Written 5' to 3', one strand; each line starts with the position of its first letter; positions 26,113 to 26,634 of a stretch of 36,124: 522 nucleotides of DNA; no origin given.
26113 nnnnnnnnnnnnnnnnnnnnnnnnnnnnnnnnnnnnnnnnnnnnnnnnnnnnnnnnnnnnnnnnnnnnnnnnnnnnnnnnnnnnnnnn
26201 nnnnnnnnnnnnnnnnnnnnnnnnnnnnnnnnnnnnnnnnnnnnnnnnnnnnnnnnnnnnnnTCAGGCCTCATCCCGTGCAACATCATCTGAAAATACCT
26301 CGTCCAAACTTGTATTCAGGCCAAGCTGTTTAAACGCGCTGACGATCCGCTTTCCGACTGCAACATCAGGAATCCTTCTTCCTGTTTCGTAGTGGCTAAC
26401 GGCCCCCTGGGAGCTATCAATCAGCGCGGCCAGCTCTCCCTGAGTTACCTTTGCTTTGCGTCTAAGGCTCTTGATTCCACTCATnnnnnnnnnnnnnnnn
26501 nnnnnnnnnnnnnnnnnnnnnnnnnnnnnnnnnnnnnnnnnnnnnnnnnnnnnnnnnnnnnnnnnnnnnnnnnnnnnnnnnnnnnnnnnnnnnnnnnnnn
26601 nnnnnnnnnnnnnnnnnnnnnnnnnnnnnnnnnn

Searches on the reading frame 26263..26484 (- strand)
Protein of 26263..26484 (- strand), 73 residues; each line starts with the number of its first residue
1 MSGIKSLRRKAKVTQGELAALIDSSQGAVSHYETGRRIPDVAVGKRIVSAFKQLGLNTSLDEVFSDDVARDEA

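Call 8: search_protein_families(library=pfam, proteins=[window:26263-26484:-], max_evalue=1)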
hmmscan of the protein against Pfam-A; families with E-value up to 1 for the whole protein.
window:26263-26484:- (73 aa): 7 families
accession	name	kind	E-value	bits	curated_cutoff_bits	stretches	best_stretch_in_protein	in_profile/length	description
PF01381.28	HTH_3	-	1.4e-10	41.5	23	1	4-52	1-49/55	Helix-turn-helix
PF13560.12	HTH_31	-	2.6e-08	34.5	27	1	5-51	7-54/64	Helix-turn-helix domain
PF12844.13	HTH_19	-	0.001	19.4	30.2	1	4-53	4-53/64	Helix-turn-helix domain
PF15731.11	MqsA_antitoxin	-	0.0024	18.4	30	1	4-45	74-115/131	Antitoxin component of bacterial toxin-antitoxin system, MqsA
PF22495.2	HTH_92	-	0.0079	15.9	27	1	6-40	2-36/45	RsaL-like HTH domain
PF13412.12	HTH_24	-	0.051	13.6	21.9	1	5-32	10-37/48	Winged helix-turn-helix DNA-binding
PF01022.26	HTH_5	-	0.18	12.2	22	1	5-32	9-35/47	Bacterial regulatory protein, arsR family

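Call 9: search_protein_families(library=phrogs, proteins=[window:26263-26484:-], max_evalue=1)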
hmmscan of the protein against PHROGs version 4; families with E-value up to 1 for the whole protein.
window:26263-26484:- (73 aa): 24 families
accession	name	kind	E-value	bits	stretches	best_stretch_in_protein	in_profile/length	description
phrog_3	-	transcription regulation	1.5e-08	35.8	1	4-67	93-149/430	transcriptional repressor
phrog_8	-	transcription regulation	4.9e-07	30.5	1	4-51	81-128/346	transcriptional regulator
phrog_4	-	transcription regulation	8.8e-07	29.2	1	4-58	141-188/400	transcriptional repressor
phrog_2104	-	unknown function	2.1e-06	28.9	1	3-47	43-87/103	-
phrog_1373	-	transcription regulation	7.3e-06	27.1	1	4-51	68-115/166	transcriptional regulator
phrog_2328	-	transcription regulation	4.1e-05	24.4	1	6-49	22-65/128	transcriptional repressor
phrog_2439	-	transcription regulation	0.00016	21.6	1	4-51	12-59/367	transcriptional regulator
phrog_5823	-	transcription regulation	0.00057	20.1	1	4-51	11-59/404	transcriptional regulator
phrog_35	-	transcription regulation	0.00089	20.4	1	5-41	76-115/181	transcriptional repressor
phrog_4836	-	transcription regulation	0.0012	19.4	1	4-57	80-130/194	CII-like regulator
phrog_147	-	transcription regulation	0.0022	19.3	1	4-53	9-61/100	transcriptional regulator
phrog_7241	-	transcription regulation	0.0026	18.8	1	4-52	66-114/122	transcriptional regulator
phrog_1124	-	transcription regulation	0.0044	17.6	1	7-53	16-61/177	transcriptional regulator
phrog_7950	-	transcription regulation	0.0076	17.3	1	4-35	12-43/68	transcriptional repressor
phrog_19114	-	unknown function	0.0098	16.9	1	4-47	76-119/135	-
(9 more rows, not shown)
